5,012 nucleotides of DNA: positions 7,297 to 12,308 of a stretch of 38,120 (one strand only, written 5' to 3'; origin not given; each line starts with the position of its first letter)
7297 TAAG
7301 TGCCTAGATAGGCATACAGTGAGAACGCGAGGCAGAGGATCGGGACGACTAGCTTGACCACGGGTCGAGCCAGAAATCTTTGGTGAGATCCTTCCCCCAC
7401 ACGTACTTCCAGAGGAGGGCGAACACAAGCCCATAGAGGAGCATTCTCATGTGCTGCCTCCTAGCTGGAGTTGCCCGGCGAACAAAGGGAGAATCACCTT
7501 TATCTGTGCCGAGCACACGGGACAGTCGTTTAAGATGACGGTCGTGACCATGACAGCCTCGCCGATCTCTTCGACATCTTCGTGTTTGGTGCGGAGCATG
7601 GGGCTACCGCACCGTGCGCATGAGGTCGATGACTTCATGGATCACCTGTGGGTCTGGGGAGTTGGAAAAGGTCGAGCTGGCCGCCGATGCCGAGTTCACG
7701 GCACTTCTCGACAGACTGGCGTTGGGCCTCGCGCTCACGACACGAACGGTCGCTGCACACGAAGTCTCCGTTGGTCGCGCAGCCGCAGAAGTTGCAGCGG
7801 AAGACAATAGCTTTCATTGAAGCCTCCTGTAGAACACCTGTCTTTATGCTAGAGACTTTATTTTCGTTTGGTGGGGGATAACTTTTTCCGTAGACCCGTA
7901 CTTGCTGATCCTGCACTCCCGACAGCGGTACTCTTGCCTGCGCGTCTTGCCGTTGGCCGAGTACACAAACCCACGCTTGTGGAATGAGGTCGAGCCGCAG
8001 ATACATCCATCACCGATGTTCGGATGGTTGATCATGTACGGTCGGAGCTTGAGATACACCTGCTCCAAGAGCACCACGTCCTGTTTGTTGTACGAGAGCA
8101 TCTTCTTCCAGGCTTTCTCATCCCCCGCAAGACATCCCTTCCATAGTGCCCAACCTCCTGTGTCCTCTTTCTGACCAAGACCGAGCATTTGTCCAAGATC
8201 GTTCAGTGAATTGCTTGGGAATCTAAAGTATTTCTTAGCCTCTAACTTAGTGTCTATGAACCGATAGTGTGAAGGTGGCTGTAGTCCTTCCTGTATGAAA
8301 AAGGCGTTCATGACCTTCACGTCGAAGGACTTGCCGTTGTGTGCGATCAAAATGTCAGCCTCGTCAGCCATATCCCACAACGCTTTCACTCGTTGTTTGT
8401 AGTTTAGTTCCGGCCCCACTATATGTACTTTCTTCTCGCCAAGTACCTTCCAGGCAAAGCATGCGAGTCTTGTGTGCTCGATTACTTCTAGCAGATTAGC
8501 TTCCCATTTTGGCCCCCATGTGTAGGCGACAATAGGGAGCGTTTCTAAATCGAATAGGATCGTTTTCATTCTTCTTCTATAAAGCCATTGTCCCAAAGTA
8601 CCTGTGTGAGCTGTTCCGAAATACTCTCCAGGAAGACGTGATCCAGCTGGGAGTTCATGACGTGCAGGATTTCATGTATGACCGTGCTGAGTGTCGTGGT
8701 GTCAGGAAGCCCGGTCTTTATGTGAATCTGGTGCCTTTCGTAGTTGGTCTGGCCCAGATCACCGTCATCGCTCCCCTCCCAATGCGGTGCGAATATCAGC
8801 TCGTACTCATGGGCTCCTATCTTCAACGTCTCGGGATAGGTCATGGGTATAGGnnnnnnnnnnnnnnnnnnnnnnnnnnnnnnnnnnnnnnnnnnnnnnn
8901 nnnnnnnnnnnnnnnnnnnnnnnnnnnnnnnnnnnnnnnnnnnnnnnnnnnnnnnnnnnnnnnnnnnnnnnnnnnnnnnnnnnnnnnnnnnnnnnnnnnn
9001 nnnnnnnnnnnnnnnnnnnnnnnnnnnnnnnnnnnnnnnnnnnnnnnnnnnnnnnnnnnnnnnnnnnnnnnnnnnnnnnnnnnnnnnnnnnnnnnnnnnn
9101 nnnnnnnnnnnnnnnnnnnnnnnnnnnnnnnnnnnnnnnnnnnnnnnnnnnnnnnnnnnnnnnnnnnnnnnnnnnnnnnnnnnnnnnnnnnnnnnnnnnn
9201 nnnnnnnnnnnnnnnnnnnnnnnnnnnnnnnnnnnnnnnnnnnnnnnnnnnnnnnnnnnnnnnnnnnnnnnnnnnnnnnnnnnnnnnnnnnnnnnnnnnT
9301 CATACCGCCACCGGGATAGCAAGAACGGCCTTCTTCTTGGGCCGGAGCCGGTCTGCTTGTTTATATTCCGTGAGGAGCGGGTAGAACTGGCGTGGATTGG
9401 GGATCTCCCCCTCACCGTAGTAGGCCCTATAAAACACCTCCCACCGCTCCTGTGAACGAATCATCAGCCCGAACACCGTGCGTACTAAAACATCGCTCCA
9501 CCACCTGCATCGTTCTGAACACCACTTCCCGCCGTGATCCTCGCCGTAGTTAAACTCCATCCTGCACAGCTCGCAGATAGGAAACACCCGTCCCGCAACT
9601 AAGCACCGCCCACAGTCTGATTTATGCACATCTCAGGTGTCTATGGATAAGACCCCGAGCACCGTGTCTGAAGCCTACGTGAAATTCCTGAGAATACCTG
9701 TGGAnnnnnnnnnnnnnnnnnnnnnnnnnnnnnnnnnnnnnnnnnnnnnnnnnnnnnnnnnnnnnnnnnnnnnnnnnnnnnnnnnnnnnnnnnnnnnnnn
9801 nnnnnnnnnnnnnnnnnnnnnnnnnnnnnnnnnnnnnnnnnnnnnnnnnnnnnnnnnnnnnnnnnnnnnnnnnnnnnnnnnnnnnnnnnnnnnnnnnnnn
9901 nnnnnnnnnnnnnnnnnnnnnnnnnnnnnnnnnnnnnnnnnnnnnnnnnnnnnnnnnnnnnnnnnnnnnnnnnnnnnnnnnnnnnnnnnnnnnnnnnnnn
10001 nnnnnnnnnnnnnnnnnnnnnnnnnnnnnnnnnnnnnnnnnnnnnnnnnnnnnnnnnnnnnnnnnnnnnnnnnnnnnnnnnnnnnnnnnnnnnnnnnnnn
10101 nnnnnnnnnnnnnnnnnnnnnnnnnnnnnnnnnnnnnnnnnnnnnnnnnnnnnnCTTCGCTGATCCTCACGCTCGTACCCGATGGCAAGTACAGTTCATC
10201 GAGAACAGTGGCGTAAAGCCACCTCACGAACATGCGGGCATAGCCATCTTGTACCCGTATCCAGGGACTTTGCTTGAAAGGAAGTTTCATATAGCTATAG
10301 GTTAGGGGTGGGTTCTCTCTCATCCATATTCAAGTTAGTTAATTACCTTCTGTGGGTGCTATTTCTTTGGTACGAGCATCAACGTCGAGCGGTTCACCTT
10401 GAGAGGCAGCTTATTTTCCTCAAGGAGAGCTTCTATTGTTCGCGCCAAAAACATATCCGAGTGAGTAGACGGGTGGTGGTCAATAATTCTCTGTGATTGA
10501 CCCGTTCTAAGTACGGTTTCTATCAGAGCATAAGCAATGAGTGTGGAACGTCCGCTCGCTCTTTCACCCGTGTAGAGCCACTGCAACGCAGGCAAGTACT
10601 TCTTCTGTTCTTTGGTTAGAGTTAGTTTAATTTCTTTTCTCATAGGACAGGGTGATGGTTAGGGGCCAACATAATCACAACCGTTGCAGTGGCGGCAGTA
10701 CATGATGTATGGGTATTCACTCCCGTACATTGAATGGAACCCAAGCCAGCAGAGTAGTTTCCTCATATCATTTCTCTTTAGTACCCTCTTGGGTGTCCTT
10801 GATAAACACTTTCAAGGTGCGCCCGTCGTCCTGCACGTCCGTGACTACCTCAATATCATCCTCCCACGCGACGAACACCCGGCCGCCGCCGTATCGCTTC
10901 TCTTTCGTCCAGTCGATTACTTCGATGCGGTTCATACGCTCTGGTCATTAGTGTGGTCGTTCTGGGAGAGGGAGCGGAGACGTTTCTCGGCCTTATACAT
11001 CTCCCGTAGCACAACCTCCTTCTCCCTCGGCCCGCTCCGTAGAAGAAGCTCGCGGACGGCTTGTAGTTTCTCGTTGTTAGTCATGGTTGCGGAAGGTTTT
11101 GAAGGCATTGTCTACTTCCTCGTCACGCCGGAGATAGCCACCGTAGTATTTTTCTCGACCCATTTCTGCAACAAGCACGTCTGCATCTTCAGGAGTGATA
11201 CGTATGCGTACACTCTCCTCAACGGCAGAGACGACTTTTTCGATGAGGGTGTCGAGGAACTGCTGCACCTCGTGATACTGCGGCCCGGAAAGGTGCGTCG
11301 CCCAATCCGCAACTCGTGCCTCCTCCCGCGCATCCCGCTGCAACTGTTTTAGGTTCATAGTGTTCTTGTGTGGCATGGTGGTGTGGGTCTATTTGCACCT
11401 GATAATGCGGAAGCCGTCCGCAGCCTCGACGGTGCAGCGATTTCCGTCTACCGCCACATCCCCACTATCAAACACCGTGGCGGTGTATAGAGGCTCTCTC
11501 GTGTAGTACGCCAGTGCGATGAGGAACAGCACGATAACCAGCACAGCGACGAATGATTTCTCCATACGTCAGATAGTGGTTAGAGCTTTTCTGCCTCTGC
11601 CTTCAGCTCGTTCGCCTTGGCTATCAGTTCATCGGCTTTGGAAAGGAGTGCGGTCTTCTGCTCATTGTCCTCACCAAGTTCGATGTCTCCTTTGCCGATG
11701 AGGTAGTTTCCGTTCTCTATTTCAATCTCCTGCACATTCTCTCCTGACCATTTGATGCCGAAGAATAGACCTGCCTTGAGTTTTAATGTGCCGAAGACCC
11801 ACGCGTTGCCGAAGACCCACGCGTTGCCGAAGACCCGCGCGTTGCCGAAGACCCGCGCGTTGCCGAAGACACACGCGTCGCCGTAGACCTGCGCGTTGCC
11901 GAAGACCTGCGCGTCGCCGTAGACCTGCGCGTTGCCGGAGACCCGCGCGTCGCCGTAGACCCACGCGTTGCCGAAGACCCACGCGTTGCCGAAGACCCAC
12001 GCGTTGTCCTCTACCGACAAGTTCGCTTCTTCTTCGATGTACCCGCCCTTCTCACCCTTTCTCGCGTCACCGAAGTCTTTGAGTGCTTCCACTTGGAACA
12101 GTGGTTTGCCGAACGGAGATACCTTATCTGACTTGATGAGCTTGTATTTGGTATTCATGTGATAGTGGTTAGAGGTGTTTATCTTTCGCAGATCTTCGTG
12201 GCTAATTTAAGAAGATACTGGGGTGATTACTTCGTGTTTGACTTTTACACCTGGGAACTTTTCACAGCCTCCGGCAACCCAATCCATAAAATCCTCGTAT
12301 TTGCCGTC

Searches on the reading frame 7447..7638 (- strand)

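Call 66: search_protein_families(library=pfam, proteins=[window:7447-7638:-], max_evalue=0.01)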
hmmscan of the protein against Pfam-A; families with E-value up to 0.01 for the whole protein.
window:7447-7638:- (63 aa): 2 families
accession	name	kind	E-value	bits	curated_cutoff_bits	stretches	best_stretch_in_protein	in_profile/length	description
PF05207.18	Zn_ribbon_CSL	-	0.00016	21.8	29.2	1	5-49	19-53/55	CSL zinc finger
PF06677.18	Auto_anti-p27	-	0.002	18.6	24.1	0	4-20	15-30/40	Sjogren's syndrome/scleroderma autoantigen 1 (Autoantigen p27)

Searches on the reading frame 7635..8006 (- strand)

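Call 66: search_protein_families(library=pfam, proteins=[window:7635-8006:-], max_evalue=0.01)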
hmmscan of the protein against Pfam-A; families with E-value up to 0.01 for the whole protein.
window:7635-8006:- (123 aa): 1 family
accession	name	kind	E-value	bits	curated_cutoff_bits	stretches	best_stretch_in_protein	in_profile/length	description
PF05375.19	Pacifastin_I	-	0.00015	21.8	27.9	1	71-96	12-37/40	Pacifastin inhibitor (LCMII)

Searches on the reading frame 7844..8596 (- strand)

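Call 66: search_protein_families(library=pfam, proteins=[window:7844-8596:-], max_evalue=0.01)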
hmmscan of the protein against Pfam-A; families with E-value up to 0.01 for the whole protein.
window:7844-8596:- (250 aa): 2 families
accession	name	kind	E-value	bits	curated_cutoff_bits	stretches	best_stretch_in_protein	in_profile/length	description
PF13482.12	RNase_H_2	-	7.1e-12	46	22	1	67-183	41-163/165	RNase_H superfamily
PF10108.15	DNA_pol_B_exo2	-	3.5e-05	24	24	0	64-116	35-88/213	Predicted 3'-5' exonuclease related to the exonuclease domain of PolB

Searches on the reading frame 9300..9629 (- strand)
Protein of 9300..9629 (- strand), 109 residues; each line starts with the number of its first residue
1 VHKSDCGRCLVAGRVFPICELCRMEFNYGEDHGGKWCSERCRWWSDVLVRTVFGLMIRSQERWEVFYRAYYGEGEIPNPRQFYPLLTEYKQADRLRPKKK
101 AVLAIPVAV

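Call 66: search_protein_families(library=pfam, proteins=[window:9300-9629:-], max_evalue=0.01)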
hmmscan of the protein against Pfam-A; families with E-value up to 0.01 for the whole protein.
window:9300-9629:- (109 aa): 1 family
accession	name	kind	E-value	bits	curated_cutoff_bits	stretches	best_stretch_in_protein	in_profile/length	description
PF08274.17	Zn_Ribbon_YjdM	-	0.0026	18.2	30.8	1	16-33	2-18/30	PhnA Zinc-Ribbon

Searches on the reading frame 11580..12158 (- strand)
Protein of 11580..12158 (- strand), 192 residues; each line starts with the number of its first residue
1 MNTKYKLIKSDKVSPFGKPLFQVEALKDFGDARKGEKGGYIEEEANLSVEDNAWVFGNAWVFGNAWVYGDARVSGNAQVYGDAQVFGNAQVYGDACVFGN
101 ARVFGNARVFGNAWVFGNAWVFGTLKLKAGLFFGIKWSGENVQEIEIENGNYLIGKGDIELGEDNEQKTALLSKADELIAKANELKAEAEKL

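Call 65: search_protein_families(library=pfam, proteins=[window:11580-12158:-], max_evalue=0.01)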
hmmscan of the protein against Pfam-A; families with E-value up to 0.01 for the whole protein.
window:11580-12158:- (192 aa): 2 families
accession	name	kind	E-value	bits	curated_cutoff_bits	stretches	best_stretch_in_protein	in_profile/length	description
PF18836.7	B_solenoid_ydck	-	1.3e-13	50.1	30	2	101-115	1-15/17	YdcK Beta solenoid repeat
PF17711.6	DUF5556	-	0.0037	17.7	29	0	78-126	62-111/178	Family of unknown function (DUF5556)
